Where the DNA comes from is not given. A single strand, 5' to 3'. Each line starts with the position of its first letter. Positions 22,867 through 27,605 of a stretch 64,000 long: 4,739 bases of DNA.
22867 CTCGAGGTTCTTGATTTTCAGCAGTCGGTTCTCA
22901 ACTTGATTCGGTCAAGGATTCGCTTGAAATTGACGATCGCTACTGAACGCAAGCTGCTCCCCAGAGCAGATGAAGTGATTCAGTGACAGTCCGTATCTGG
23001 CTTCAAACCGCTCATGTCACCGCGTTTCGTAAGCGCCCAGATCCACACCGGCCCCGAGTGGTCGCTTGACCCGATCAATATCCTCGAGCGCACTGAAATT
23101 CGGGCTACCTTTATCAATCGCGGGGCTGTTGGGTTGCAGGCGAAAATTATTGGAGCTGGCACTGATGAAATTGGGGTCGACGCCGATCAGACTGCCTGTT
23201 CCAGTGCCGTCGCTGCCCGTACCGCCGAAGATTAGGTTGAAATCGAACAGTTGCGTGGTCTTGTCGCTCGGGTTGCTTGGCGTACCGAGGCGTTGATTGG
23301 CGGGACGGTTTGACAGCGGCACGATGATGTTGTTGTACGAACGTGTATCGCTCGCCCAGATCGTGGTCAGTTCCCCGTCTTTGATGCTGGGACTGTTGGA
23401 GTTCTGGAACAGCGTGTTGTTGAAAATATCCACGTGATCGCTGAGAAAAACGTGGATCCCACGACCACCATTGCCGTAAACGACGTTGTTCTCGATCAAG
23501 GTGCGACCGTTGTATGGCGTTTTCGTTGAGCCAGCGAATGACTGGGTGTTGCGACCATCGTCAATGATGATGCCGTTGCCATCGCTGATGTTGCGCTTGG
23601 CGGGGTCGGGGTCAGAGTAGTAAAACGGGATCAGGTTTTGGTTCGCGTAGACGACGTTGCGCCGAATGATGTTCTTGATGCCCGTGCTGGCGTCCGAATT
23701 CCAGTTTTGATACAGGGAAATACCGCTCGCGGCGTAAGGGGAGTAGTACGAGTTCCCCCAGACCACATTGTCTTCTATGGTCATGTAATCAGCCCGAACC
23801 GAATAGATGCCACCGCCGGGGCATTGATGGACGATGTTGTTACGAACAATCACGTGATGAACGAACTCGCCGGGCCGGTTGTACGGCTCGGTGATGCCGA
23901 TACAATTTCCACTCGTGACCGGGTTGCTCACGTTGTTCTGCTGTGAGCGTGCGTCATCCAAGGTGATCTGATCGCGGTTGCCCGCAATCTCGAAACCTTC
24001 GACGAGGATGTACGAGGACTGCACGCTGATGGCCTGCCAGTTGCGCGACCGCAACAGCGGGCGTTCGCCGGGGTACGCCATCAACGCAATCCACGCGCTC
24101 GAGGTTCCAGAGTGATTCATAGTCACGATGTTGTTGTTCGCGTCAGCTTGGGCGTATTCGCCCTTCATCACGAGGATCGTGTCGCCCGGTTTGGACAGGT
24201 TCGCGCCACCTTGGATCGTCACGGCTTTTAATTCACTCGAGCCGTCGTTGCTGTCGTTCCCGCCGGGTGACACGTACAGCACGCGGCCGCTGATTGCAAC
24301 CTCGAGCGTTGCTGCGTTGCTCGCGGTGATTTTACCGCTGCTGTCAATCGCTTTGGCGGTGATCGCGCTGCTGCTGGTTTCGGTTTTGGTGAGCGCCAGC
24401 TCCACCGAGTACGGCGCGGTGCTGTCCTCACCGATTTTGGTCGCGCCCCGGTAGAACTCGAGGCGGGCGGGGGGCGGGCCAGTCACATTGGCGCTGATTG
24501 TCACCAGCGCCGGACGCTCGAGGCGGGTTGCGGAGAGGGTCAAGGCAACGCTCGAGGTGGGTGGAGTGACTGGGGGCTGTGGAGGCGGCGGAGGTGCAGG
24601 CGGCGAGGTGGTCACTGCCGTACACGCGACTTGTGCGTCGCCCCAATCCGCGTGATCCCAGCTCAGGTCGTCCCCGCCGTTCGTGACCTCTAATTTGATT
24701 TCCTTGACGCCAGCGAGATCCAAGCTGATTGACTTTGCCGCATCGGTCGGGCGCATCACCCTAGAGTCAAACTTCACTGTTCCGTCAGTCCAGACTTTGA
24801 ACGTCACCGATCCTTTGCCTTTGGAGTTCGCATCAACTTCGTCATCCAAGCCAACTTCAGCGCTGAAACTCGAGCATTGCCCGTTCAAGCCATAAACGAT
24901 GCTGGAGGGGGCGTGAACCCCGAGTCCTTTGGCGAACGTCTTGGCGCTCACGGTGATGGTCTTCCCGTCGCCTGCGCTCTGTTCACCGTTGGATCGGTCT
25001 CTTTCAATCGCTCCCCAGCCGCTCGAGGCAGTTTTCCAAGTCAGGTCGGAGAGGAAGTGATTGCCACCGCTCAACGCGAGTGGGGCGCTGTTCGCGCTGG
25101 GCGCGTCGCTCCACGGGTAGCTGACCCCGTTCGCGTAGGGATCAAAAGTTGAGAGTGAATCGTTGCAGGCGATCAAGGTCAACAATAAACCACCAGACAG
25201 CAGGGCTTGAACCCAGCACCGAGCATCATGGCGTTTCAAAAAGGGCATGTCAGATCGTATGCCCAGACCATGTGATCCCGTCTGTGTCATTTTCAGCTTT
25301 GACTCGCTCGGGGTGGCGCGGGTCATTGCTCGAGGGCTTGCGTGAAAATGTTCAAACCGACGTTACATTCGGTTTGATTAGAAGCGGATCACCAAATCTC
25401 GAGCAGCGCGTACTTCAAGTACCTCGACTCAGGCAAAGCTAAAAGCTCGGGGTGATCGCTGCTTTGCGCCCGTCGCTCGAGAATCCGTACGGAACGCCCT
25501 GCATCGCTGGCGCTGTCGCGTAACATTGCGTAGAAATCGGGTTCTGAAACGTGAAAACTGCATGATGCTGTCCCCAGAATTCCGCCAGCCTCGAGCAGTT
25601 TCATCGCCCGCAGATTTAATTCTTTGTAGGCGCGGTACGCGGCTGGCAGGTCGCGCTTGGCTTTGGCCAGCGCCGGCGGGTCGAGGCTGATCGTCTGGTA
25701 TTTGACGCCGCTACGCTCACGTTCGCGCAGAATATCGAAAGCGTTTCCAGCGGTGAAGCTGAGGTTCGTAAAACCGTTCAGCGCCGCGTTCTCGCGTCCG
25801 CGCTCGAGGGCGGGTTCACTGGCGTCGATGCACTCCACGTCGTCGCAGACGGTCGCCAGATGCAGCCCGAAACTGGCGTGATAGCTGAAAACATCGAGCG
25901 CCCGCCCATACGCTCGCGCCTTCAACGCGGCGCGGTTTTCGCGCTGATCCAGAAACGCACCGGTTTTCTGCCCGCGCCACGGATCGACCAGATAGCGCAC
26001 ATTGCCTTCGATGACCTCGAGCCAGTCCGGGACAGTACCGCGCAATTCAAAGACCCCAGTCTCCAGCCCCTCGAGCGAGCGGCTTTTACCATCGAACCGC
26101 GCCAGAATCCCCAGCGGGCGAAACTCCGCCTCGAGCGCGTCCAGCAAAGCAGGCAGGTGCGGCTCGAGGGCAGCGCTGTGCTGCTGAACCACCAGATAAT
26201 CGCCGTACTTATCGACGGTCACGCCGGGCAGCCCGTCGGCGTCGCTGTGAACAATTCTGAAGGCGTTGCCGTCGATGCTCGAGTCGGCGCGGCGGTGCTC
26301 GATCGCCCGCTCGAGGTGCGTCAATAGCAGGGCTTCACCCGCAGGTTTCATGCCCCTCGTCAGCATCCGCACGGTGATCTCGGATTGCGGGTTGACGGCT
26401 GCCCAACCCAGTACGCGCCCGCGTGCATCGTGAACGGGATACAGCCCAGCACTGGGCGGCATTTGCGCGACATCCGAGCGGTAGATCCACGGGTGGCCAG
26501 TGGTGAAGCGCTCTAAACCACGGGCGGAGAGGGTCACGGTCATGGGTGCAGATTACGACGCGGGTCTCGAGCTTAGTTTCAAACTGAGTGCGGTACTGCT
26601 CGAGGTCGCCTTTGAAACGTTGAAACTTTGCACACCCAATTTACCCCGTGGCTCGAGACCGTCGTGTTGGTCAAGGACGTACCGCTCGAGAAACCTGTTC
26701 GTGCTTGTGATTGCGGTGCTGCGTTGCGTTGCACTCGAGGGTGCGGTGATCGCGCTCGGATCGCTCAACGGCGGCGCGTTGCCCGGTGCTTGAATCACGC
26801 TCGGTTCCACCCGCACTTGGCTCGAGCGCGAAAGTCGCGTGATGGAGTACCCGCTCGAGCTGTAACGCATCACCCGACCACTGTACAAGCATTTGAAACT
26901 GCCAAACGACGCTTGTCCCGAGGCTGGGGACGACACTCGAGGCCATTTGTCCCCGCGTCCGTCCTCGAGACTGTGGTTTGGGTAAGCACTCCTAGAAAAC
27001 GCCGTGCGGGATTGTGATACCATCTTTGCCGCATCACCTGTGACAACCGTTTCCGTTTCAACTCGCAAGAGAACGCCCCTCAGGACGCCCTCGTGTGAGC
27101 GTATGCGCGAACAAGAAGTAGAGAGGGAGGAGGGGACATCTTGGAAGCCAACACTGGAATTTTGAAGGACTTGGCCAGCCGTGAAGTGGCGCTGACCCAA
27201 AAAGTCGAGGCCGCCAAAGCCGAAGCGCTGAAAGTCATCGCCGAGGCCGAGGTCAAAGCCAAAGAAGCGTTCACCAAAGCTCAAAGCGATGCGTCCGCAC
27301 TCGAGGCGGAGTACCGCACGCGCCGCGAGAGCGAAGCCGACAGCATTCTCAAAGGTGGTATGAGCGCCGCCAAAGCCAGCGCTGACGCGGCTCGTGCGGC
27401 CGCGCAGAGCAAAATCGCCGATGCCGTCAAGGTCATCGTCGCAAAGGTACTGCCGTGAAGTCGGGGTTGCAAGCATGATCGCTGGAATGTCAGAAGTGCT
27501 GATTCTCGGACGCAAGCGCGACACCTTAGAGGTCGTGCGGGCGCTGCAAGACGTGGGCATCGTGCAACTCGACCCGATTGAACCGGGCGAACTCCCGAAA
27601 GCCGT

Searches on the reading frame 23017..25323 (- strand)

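Call 67: search_protein_families(library=pfam, proteins=[window:23017-25323:-], max_evalue=0.001)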
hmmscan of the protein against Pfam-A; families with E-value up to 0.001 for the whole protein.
window:23017-25323:- (768 aa): 4 families
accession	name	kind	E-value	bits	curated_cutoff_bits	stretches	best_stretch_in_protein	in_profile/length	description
PF08305.17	NPCBM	-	3.3e-49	166.8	23.9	1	89-232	3-136/137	NPCBM/NEW2 domain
PF05048.19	NosD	-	2.2e-09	37.5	23.6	1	440-667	28-197/212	Periplasmic copper-binding protein (NosD)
PF13229.12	Beta_helix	-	2.8e-09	37.3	25.9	1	432-592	3-149/158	Right handed beta helix region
PF17957.7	Big_7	-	3.3e-06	28.1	24.1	1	263-323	9-70/70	Bacterial Ig domain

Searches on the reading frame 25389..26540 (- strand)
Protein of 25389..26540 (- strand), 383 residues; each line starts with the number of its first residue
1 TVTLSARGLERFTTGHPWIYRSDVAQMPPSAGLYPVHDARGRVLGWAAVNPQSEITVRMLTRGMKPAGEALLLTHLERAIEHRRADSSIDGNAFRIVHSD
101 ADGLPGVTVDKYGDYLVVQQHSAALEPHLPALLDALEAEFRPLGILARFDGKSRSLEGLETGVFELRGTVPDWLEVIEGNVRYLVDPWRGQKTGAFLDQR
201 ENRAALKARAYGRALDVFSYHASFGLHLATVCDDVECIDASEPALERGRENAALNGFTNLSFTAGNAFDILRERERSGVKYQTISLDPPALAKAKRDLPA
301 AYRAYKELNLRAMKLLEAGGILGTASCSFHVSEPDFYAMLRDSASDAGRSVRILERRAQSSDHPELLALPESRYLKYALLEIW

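Call 67: search_protein_families(library=pfam, proteins=[window:25389-26540:-], max_evalue=0.001)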
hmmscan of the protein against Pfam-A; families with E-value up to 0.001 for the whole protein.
window:25389-26540:- (383 aa): 3 families
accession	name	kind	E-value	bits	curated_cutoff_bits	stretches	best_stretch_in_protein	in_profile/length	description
PF17785.7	PUA_3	-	7.4e-15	54.9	22.6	1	2-62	1-64/64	PUA-like domain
PF10672.15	Methyltrans_SAM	-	1.4e-14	54.5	27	1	167-337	79-248/286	S-adenosylmethionine-dependent methyltransferase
PF13847.12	Methyltransf_31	-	3.4e-06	27.3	27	1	215-344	8-126/145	Methyltransferase domain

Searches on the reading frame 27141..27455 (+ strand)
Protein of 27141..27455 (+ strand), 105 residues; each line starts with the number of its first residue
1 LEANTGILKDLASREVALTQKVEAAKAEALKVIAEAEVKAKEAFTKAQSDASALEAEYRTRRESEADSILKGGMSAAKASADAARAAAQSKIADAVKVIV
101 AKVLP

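Call 20: search_protein_families(library=pfam, proteins=[window:27141-27455:+], max_evalue=0.00001)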
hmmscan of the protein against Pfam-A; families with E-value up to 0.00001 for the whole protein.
window:27141-27455:+ (105 aa): 1 family
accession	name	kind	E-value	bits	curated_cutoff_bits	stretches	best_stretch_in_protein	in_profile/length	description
PF16999.10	V-ATPase_G_2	-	1.4e-18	67.9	28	1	4-105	3-104/104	Vacuolar (H+)-ATPase G subunit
